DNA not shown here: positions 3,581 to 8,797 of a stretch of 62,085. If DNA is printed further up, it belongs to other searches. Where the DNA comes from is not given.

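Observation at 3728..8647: AT-rich single-gene islet encoding a DEDD exonuclease + RecQ core + UvrD-like helicase fusion (1639 aa)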

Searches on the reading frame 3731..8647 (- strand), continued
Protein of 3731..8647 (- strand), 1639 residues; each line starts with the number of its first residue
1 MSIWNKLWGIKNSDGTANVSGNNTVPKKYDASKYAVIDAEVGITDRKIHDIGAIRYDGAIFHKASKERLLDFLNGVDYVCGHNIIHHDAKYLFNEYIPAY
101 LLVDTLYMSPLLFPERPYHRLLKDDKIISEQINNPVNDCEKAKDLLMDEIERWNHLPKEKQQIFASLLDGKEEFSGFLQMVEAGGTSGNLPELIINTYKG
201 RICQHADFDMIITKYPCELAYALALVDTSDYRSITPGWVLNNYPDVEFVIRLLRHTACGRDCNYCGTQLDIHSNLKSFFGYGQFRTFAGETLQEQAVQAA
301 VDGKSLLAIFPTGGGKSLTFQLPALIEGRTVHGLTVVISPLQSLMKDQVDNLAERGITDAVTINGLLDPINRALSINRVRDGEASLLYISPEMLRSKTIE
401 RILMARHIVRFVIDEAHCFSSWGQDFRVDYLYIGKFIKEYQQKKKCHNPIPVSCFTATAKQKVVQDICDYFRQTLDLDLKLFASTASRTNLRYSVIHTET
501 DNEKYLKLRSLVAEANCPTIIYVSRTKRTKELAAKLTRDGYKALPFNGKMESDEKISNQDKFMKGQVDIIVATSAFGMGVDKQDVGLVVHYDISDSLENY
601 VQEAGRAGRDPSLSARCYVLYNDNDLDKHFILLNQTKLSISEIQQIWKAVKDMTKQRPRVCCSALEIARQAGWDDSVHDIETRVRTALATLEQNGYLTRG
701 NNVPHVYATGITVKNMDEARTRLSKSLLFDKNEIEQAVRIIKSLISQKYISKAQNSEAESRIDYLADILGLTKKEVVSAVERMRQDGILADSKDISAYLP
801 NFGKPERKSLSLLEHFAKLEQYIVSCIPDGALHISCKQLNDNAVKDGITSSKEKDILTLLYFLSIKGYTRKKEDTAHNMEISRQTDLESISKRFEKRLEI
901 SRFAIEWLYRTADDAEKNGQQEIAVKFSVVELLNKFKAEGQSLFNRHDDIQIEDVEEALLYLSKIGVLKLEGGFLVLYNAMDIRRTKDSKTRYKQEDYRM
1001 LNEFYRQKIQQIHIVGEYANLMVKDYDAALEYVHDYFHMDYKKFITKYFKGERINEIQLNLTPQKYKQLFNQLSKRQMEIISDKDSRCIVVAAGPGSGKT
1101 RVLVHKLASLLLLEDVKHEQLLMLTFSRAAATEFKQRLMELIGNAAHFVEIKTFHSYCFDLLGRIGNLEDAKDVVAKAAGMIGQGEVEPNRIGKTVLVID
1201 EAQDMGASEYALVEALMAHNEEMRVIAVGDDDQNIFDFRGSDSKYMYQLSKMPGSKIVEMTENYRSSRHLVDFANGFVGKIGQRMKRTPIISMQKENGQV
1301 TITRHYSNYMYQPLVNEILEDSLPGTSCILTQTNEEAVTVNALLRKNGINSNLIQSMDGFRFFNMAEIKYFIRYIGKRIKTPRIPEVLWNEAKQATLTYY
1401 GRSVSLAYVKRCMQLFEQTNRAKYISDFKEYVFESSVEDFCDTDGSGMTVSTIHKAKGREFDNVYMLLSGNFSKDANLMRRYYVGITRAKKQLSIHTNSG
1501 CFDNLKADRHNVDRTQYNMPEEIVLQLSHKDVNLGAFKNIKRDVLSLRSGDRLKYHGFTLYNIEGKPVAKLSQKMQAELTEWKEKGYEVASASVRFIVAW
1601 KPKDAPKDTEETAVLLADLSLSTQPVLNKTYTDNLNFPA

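Call 82: find_encoding_contigs(protein=P0008, flank=8000, max_places=4)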
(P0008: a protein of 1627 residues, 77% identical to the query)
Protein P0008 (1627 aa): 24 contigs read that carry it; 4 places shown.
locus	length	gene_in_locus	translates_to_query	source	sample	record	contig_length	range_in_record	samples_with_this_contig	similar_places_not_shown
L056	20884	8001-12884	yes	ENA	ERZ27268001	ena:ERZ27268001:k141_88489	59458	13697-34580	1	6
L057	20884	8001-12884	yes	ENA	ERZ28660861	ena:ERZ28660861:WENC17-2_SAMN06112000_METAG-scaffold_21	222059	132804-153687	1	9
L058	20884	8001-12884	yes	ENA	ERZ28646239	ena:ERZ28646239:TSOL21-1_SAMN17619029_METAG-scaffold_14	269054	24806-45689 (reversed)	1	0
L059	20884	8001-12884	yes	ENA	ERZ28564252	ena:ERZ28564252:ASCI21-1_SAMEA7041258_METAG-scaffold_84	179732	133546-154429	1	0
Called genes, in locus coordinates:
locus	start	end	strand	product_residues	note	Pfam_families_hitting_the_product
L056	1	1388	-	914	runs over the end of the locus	PF13620:CarboxypepD_reg, PF13715:CarbopepD_reg_2, PF14905:OMP_b-brl_3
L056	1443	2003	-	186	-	PF16231:DUF4890 (weak)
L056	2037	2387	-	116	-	-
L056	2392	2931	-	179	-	PF04542:Sigma70_r2, PF08281:Sigma70_r4_2, PF04545:Sigma70_r4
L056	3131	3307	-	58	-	PF14056:DUF4250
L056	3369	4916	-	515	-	PF13620:CarboxypepD_reg (weak), PF13715:CarbopepD_reg_2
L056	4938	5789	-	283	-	PF04773:FecR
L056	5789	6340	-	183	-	PF07638:Sigma70_ECF (weak), PF08281:Sigma70_r4_2, PF04545:Sigma70_r4 (weak)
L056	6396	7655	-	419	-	PF13620:CarboxypepD_reg, PF13715:CarbopepD_reg_2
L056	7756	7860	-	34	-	-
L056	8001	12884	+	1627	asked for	PF00270:DEAD, PF00271:Helicase_C, PF00580:UvrD-helicase, PF13245:AAA_19, PF13401:AAA_22 (weak), PF00580:UvrD-helicase, PF13361:UvrD_C, PF13538:UvrD_C_2, +3 more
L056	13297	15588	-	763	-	-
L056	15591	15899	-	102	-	-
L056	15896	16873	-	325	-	-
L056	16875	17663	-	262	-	PF13749:HATPase_c_4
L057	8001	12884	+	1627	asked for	PF00270:DEAD, PF00271:Helicase_C, PF00580:UvrD-helicase, PF13245:AAA_19, PF13401:AAA_22 (weak), PF00580:UvrD-helicase, PF13361:UvrD_C, PF13538:UvrD_C_2, +3 more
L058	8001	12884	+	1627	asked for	PF00270:DEAD, PF00271:Helicase_C, PF00580:UvrD-helicase, PF13245:AAA_19, PF13401:AAA_22 (weak), PF00580:UvrD-helicase, PF13361:UvrD_C, PF13538:UvrD_C_2, +3 more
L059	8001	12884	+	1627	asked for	PF00270:DEAD, PF00271:Helicase_C, PF00580:UvrD-helicase, PF13245:AAA_19, PF13401:AAA_22 (weak), PF00580:UvrD-helicase, PF13361:UvrD_C, PF13538:UvrD_C_2, +3 more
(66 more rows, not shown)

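Call 98: get_annotated_region(hit=H6, flank=7000)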
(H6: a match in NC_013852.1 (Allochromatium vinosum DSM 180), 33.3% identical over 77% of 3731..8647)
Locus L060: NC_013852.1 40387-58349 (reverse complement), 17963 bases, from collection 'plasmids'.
description: Allochromatium vinosum DSM 180 plasmid pALVIN01, complete sequence
organism: Allochromatium vinosum DSM 180 (NCBI taxid 572477)
taxonomy: Bacteria; Pseudomonadota; Gammaproteobacteria; Chromatiales; Chromatiaceae; Allochromatium; Allochromatium vinosum; Allochromatium vinosum DSM 180
host: -; source: -; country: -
typing (MOB-suite, as given by PLSDB): non-mobilizable; replicon rep_cluster_1270
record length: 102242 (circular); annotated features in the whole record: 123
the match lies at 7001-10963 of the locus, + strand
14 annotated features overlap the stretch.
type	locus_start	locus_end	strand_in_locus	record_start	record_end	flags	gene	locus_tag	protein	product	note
CDS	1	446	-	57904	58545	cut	-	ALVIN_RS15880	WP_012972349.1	division plane positioning ATPase MipZ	-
CDS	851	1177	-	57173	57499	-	-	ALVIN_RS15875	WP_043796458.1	hypothetical protein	-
CDS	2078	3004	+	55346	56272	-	-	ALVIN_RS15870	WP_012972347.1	tyrosine-type recombinase/integrase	GO:0015074 - DNA integration [Evidence IEA]; GO:0006310 - DNA recombination [Evidence IEA]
CDS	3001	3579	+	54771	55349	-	-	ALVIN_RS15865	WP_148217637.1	DUF1080 domain-containing protein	-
CDS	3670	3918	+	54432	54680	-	-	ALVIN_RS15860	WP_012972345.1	WGR domain-containing protein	-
CDS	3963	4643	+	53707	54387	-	-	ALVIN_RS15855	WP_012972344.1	M15 family metallopeptidase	GO:0006508 - proteolysis [Evidence IEA]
CDS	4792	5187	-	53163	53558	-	-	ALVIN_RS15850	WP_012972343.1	lysozyme inhibitor LprI family protein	-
CDS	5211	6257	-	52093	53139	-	-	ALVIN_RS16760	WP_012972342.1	hypothetical protein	-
CDS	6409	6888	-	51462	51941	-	-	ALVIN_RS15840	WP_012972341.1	cupin domain-containing protein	-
CDS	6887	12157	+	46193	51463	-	-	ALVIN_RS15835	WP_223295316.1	RecQ family ATP-dependent DNA helicase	GO:0006310 - DNA recombination [Evidence IEA]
CDS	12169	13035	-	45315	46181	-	-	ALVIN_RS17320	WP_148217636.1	hypothetical protein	-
CDS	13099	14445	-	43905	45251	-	-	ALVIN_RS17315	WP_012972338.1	restriction endonuclease subunit S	GO:0006304 - DNA modification [Evidence IEA]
CDS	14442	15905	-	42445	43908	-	-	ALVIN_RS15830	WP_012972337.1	N-6 DNA methylase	GO:0006306 - DNA methylation [Evidence IEA]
CDS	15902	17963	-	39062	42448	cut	hsdR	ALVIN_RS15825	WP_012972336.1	type I restriction-modification system endonuclease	-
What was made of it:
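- type I RM (call 98)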
